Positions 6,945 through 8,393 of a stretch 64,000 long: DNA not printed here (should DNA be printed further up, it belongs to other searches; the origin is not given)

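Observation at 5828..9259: LysR-controlled operon: GBBH-like dioxygenase – small membrane protein – cupin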

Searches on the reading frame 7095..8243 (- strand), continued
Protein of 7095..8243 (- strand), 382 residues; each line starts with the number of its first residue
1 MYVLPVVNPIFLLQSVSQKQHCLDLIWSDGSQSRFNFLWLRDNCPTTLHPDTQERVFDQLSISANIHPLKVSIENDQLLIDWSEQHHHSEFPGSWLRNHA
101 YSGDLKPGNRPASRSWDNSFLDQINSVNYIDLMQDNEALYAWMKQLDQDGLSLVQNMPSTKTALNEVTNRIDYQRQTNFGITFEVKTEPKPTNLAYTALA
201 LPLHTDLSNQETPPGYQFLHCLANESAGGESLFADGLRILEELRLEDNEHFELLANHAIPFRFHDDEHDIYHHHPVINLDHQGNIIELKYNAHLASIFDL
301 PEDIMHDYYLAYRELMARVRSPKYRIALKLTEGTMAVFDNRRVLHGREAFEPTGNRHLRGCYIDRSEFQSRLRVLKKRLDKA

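Call 81: find_related_loci(query=A1, collection=metagenome_contigs, flank=8000)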
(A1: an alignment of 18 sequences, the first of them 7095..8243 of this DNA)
Query A1 (382 aa) in metagenome_contigs; peptide patterns used: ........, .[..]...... (x = any residue, [..] = any of these).
600 stretches matched a pattern (row limit reached: there are more); 557 encode a relative of the query (tblastn E <= 1e-3); the best 80 are kept; 80 distinct loci.
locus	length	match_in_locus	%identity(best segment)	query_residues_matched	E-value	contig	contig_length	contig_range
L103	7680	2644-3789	100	1-382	0e+0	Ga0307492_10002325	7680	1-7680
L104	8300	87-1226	76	3-382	0e+0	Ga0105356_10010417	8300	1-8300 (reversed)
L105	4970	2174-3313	76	3-382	0e+0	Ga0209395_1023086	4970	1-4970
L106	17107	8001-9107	75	9-377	0e+0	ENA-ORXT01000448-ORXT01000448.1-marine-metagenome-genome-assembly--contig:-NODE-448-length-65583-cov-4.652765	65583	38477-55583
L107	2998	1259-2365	72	12-380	0e+0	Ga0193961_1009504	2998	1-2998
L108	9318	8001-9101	73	12-378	0e+0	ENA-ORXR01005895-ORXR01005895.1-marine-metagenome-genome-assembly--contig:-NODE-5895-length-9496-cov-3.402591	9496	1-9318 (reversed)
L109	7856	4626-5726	73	12-378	0e+0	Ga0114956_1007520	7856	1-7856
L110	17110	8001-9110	71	12-381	0e+0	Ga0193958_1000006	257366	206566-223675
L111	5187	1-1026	82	37-378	0e+0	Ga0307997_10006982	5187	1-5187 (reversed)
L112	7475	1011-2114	70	12-379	0e+0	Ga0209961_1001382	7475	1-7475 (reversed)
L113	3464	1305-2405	67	13-379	0e+0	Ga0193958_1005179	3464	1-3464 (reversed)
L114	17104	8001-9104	61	13-379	3e-156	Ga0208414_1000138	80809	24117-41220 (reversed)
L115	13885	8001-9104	60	13-379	5e-154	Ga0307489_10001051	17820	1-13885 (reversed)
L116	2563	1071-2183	60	13-382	1e-162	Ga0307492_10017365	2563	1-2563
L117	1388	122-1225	60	13-379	5e-168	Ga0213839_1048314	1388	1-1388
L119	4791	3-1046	61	29-375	2e-152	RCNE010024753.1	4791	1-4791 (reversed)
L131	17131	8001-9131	49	10-377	8e-116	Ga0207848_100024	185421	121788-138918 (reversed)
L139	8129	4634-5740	48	11-377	1e-112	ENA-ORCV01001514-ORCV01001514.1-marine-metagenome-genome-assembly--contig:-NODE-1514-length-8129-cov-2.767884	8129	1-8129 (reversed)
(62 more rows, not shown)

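Call 85: search_protein_families(library=pfam, proteins=[L106:7126-7704:-, L109:3823-4458:-, L104:1346-3475:+, L105:1116-1871:+, L106:9193-9588:+, L110:9390-10409:+, L112:47-721:+, L113:20-1201:+, L119:1274-1828:+, L106:6576-7076:-], max_evalue=0.001)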
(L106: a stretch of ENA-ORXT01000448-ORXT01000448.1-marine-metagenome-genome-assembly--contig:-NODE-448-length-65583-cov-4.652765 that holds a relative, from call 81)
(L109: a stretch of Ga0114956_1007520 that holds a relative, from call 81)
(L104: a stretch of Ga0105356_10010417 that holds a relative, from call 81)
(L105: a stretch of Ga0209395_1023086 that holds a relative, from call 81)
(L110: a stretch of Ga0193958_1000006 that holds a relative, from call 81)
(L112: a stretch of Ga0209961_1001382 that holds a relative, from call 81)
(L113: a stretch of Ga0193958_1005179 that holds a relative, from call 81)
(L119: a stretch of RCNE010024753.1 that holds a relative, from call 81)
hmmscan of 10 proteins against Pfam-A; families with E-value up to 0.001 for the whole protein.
L106:7126-7704:- (192 aa): 2 families
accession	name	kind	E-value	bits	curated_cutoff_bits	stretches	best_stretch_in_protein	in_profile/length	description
PF00265.24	TK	-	2.1e-53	181.2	20.6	1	2-186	1-176/176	Thymidine kinase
PF13401.12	AAA_22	-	0.00091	20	27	0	13-113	16-120/130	AAA domain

L109:3823-4458:- (211 aa): 1 family
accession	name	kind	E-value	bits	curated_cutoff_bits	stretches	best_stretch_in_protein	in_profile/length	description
PF00265.24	TK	-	4.9e-54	183.3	20.6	1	18-202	1-176/176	Thymidine kinase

L104:1346-3475:+ (709 aa): 4 families
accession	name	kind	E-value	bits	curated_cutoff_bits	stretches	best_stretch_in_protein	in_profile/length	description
PF01011.28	PQQ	-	1.2e-74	252.6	26.7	2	45-364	1-335/595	Glucose/ethanol/alcohol dehydrogenase, beta-propeller domain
PF13360.13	PQQ_2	-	4.6e-23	82.5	27.6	1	83-220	23-143/233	Outer membrane protein assembly factor BamB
PF13570.13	Beta-prop_ACSF4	-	4e-12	46.6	133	1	69-223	79-212/329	Beta-alanine-activating enzyme, beta-propeller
PF13442.11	Cytochrome_CBB3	-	4e-07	30.7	27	1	605-678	2-68/68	Cytochrome C oxidase, cbb3-type, subunit III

L105:1116-1871:+ (251 aa): 1 family
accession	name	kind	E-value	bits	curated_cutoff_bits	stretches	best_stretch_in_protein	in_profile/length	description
PF03692.20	CxxCxxCC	-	6.4e-08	33.6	23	1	69-173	2-70/85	Putative zinc- or iron-chelating domain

L106:9193-9588:+ (131 aa): 1 family
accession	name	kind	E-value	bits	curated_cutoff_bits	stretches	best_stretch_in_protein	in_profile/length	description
PF01230.28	HIT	-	0.00022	22.2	21.5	1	28-90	30-97/98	HIT domain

L110:9390-10409:+ (339 aa): 0 families

L112:47-721:+ (224 aa): 1 family
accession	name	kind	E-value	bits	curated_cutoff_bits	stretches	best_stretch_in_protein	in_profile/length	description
PF11249.13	DUF3047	-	3e-30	105.7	27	1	58-212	20-197/198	Protein of unknown function (DUF3047)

L113:20-1201:+ (393 aa): 1 family
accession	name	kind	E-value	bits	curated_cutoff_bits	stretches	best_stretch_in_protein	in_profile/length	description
PF00171.27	Aldedh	-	3.1e-134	448.4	23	1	2-388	72-461/461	Aldehyde dehydrogenase family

L119:1274-1828:+ (184 aa): 1 family
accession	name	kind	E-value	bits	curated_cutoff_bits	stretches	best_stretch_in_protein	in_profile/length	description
PF01564.23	Spermine_synth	-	0.0001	22.4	22.9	1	59-179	16-122/186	Spermine/spermidine synthase domain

L106:6576-7076:- (166 aa): 0 families

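Call 88: search_dna_similar(query=window:7095-8243:-, collection=plasmids, mode=protein, max_rows=25, rows=spread)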
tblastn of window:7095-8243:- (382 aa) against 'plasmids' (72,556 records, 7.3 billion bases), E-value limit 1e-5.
Records with a match: 42; places in all: 49; records where one place covers at least 80% of the query: 36.
Best place of each record, by identity: <60% 42.
By first word of the organism name: Rhizobium 13; Burkholderia 4; Labrenzia 3; Pseudomonas 2; Caballeronia 2; Agrobacterium 2; Thioclava 2; Jannaschia 1; Rhodobacteraceae 1; Pseudooceanicola 1; and 11 more.
By predicted mobility (MOB-suite, as given by PLSDB): non-mobilizable 27; conjugative 8; mobilizable 7.
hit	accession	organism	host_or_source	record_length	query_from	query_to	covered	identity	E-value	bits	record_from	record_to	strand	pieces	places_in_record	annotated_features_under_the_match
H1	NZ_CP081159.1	Jannaschia sp. M317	-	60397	16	377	95%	44.3%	5e-98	326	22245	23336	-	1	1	TauD/TfdA family dioxygenase | endonuclease/exonuclease/phosphatase family protein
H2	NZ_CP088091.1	Rhizobium laguerreae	cell culture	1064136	13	375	95%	43.0%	2e-93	313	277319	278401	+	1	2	none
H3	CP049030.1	Rhodobacteraceae bacterium SC52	Apostichopus japonicus,pure ...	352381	16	370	93%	43.9%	4e-93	312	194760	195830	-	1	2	DUF971 domain-containing protein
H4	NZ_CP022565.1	Rhizobium leguminosarum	Root nodule,Pisum sativum root-nodule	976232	13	375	95%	42.7%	7e-94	314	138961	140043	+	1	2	TauD/TfdA family dioxygenase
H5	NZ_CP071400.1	Rhizobium leguminosarum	lentil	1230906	13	378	96%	42.1%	3e-92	310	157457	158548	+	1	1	record has no annotation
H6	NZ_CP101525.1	Burkholderia arboris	mixed culture,soil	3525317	23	377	93%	41.2%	3e-77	266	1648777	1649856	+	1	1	none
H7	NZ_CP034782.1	Pseudomonas sp. MPC6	-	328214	4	382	99%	37.8%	4e-73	254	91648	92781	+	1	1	TauD/TfdA family dioxygenase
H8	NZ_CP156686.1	Burkholderia stagnalis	Bacterial cells,soils collected in ...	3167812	13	377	96%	38.7%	7e-77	265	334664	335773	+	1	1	none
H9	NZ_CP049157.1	Caballeronia sp. SBC1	whole organism,soil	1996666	13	377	96%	38.6%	1e-76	264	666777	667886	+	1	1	none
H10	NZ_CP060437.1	Pseudooceanicola algae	whole organism,marine macroalga Fucus ...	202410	7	375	97%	37.7%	8e-74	256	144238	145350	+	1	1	TauD/TfdA family dioxygenase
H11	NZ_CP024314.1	Rhizobium sp. NXC24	Phaseolus vulgaris,cell culture,plant ...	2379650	23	375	92%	38.8%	3e-70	246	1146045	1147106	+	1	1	record has no annotation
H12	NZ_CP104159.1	Rhizobium sp. CB3060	Leucaena leucocephala,cell culture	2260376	23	375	92%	38.2%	2e-71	249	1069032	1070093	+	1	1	record has no annotation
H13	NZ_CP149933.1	Thioclava sp. GXIMD2076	pure culture,conch meat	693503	19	375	93%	36.5%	3e-72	251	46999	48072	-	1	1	TauD/TfdA family dioxygenase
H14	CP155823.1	Thioclava sp. 'Guangxiensis'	Bruguiera gymnorhiza,pure ...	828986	19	375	93%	36.5%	3e-72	251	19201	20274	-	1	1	TauD/TfdA family dioxygenase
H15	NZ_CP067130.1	Paracoccus seriniphilus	cell culture,washing water of Bugula ...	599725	31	378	91%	36.4%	3e-68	240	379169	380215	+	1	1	TauD/TfdA family dioxygenase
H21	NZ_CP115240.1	Pseudomonas aeruginosa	Homo sapiens,culture samples from human ...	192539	38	382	90%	31.3%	7e-42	164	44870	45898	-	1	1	TauD/TfdA family dioxygenase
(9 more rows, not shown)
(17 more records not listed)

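Call 89: get_annotated_region(hit=H7, flank=6000)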
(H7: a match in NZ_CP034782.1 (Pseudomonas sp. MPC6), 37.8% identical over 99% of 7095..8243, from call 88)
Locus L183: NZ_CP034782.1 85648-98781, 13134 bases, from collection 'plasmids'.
description: Pseudomonas sp. MPC6 plasmid pMPC6-328K, complete sequence
organism: Pseudomonas sp. MPC6 (NCBI taxid 2498848)
taxonomy: Bacteria; Pseudomonadota; Gammaproteobacteria; Pseudomonadales; Pseudomonadaceae; Pseudomonas; Pseudomonas sp. MPC6
host: -; source: -; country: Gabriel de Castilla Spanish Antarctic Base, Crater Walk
typing (MOB-suite, as given by PLSDB): conjugative; relaxase MOBP; mating-pair formation MPF_I
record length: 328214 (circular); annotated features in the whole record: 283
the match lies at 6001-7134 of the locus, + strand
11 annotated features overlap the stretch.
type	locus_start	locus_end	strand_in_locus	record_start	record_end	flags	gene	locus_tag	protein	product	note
CDS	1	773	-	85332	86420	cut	-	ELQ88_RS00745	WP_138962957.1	hybrid-cluster NAD(P)-dependent oxidoreductase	-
CDS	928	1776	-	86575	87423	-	-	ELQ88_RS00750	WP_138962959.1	LysR family transcriptional regulator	GO:0006355 - regulation of DNA-templated transcription [Evidence IEA]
CDS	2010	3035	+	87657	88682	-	-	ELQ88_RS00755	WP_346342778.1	amidohydrolase family protein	-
CDS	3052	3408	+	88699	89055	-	-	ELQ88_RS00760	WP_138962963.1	Rieske (2Fe-2S) protein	-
CDS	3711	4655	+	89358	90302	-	choX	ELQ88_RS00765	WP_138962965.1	choline ABC transporter substrate-binding protein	GO:0015871 - choline transport [Evidence IEA]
CDS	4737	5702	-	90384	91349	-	-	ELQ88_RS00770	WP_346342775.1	LysR substrate-binding domain-containing protein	-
CDS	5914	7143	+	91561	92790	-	-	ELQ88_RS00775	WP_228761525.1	TauD/TfdA family dioxygenase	-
CDS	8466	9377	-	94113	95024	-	-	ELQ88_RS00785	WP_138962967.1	LysR substrate-binding domain-containing protein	-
CDS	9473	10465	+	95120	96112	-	-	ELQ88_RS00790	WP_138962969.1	YeiH family protein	-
CDS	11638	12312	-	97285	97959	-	-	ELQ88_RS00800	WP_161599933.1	MFS transporter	GO:0055085 - transmembrane transport [Evidence IEA]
CDS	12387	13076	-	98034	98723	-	-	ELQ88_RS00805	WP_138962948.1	IS6 family transposase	-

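Call 90: get_annotated_region(hit=H4, flank=6000)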
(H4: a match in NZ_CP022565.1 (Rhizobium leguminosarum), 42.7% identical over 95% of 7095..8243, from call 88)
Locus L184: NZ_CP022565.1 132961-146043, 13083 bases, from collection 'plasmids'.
description: Rhizobium leguminosarum bv. viciae strain BIHB 1148 plasmid pSK01, complete sequence
organism: Rhizobium leguminosarum (NCBI taxid 387)
taxonomy: Bacteria; Pseudomonadota; Alphaproteobacteria; Hyphomicrobiales; Rhizobiaceae; Rhizobium; Rhizobium leguminosarum
host: -; source: Root nodule,Pisum sativum root-nodule; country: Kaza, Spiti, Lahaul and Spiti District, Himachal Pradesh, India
typing (MOB-suite, as given by PLSDB): non-mobilizable
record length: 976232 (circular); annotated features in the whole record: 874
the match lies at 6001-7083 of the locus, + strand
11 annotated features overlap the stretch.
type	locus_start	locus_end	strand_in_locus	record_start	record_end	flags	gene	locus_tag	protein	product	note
CDS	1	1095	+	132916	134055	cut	urtC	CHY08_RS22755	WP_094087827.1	urea ABC transporter permease subunit UrtC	GO:0015840 - urea transport [Evidence IEA]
CDS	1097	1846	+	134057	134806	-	urtD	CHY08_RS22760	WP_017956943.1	urea ABC transporter ATP-binding protein UrtD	GO:0015840 - urea transport [Evidence IEA]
CDS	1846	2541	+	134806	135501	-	urtE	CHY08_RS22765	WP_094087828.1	urea ABC transporter ATP-binding subunit UrtE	GO:0015840 - urea transport [Evidence IEA]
CDS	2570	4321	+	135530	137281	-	-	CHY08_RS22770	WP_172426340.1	nitrilase-related carbon-nitrogen hydrolase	GO:0008152 - metabolic process [Evidence IEA]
CDS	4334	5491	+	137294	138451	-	-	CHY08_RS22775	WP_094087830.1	iron-containing alcohol dehydrogenase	-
CDS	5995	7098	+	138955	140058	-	-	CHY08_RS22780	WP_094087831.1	TauD/TfdA family dioxygenase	-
CDS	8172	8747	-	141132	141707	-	gfa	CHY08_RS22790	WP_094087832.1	S-(hydroxymethyl)glutathione synthase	GO:0046292 - formaldehyde metabolic process [Evidence IEA]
CDS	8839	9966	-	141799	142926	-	-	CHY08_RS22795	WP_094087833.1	S-(hydroxymethyl)glutathione dehydrogenase/class III alcohol dehydrogenase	GO:0006113 - fermentation [Evidence IEA]; GO:0009404 - toxin metabolic process [Evidence IEA]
CDS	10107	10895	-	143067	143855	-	-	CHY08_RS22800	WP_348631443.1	substrate-binding domain-containing protein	-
CDS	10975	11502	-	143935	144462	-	-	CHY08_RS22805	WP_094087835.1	c-type cytochrome, methanol metabolism-related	-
CDS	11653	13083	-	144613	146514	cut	-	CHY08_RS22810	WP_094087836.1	methanol/ethanol family PQQ-dependent dehydrogenase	-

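Call 91: get_annotated_region(hit=H13, flank=6000)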
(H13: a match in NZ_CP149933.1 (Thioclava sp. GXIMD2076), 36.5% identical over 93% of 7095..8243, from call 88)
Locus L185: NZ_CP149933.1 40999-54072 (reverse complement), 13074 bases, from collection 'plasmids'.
description: Thioclava sp. GXIMD2076 plasmid p2, complete sequence
organism: Thioclava sp. GXIMD2076 (NCBI taxid 3131931)
taxonomy: Bacteria; Pseudomonadota; Alphaproteobacteria; Rhodobacterales; Paracoccaceae; Thioclava; Thioclava sp. GXIMD2076
host: -; source: pure culture,conch meat; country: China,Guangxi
typing (MOB-suite, as given by PLSDB): non-mobilizable
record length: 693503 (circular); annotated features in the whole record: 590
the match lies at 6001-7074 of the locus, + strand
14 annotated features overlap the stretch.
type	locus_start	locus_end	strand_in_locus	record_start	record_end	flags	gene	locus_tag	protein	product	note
CDS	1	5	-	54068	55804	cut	-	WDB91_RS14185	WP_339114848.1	biotin carboxylase N-terminal domain-containing protein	-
CDS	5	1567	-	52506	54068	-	-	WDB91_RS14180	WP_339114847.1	5-oxoprolinase/urea amidolyase family protein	-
CDS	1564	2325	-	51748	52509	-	-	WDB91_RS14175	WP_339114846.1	5-oxoprolinase subunit PxpA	GO:0005975 - carbohydrate metabolic process [Evidence IEA]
CDS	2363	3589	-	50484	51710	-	-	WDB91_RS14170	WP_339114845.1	NRAMP family divalent metal transporter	-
CDS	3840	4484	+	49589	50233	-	-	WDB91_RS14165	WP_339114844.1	GntR family transcriptional regulator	-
CDS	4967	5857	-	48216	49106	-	-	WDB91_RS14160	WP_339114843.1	LysR substrate-binding domain-containing protein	-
CDS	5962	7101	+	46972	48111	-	-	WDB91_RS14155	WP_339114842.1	TauD/TfdA family dioxygenase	-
CDS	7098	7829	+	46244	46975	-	-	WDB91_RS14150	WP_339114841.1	class II aldolase/adducin family protein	-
CDS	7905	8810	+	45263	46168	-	-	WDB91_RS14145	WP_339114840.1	LysR substrate-binding domain-containing protein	-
CDS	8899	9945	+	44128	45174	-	-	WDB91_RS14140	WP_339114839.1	ABC transporter ATP-binding protein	-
CDS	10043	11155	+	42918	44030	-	-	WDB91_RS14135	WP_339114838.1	ABC transporter substrate-binding protein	-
CDS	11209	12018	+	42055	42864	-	-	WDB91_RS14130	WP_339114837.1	ABC transporter permease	GO:0055085 - transmembrane transport [Evidence IEA]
CDS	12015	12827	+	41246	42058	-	-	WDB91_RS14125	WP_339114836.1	ABC transporter permease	GO:0055085 - transmembrane transport [Evidence IEA]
CDS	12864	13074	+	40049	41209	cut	-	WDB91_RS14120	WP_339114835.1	acyl-CoA dehydrogenase family protein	-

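Call 92: get_annotated_region(hit=H21, flank=5000)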
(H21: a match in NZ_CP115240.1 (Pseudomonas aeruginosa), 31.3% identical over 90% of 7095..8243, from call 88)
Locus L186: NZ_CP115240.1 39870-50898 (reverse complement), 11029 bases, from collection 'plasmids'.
description: Pseudomonas aeruginosa strain F045 plasmid pF045_1, complete sequence
organism: Pseudomonas aeruginosa (NCBI taxid 287)
taxonomy: Bacteria; Pseudomonadota; Gammaproteobacteria; Pseudomonadales; Pseudomonadaceae; Pseudomonas; Pseudomonas aeruginosa
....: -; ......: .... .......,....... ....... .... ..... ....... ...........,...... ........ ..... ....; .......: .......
typing (MOB-suite, as given by PLSDB): non-mobilizable; mating-pair formation MPF_I
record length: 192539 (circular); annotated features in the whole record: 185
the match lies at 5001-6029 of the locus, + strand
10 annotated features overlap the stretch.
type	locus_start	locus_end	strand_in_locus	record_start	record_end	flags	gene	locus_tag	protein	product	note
CDS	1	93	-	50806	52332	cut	-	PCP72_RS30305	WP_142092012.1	IS66 family transposase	-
CDS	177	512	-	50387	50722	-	tnpB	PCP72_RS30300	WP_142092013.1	IS66 family insertion sequence element accessory protein TnpB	-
CDS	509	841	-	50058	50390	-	-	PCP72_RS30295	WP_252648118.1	transposase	GO:0006313 - DNA transposition [Evidence IEA]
CDS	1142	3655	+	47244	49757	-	-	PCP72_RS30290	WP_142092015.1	CoA transferase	-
CDS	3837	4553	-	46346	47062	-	-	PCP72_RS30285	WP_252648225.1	LysR substrate-binding domain-containing protein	-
CDS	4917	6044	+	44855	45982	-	-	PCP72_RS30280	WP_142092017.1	TauD/TfdA family dioxygenase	-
CDS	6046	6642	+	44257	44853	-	-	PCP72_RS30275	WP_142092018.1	HD domain-containing protein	-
CDS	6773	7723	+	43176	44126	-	-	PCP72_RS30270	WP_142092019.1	choline ABC transporter substrate-binding protein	-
CDS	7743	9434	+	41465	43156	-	-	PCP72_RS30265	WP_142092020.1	choline dehydrogenase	-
CDS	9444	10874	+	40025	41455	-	-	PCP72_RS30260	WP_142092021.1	aldehyde dehydrogenase family protein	-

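Call 93: get_annotated_region(hit=H8, flank=5000)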
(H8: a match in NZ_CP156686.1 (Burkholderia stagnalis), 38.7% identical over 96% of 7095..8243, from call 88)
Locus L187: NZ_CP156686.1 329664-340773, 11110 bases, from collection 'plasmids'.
description: Burkholderia stagnalis strain YJ-2 plasmid plas1, complete sequence
organism: Burkholderia stagnalis (NCBI taxid 1503054)
taxonomy: Bacteria; Pseudomonadota; Betaproteobacteria; Burkholderiales; Burkholderiaceae; Burkholderia; Burkholderia stagnalis
host: -; source: Bacterial cells,soils collected in Guangdong Province, China; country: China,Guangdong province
typing (MOB-suite, as given by PLSDB): non-mobilizable
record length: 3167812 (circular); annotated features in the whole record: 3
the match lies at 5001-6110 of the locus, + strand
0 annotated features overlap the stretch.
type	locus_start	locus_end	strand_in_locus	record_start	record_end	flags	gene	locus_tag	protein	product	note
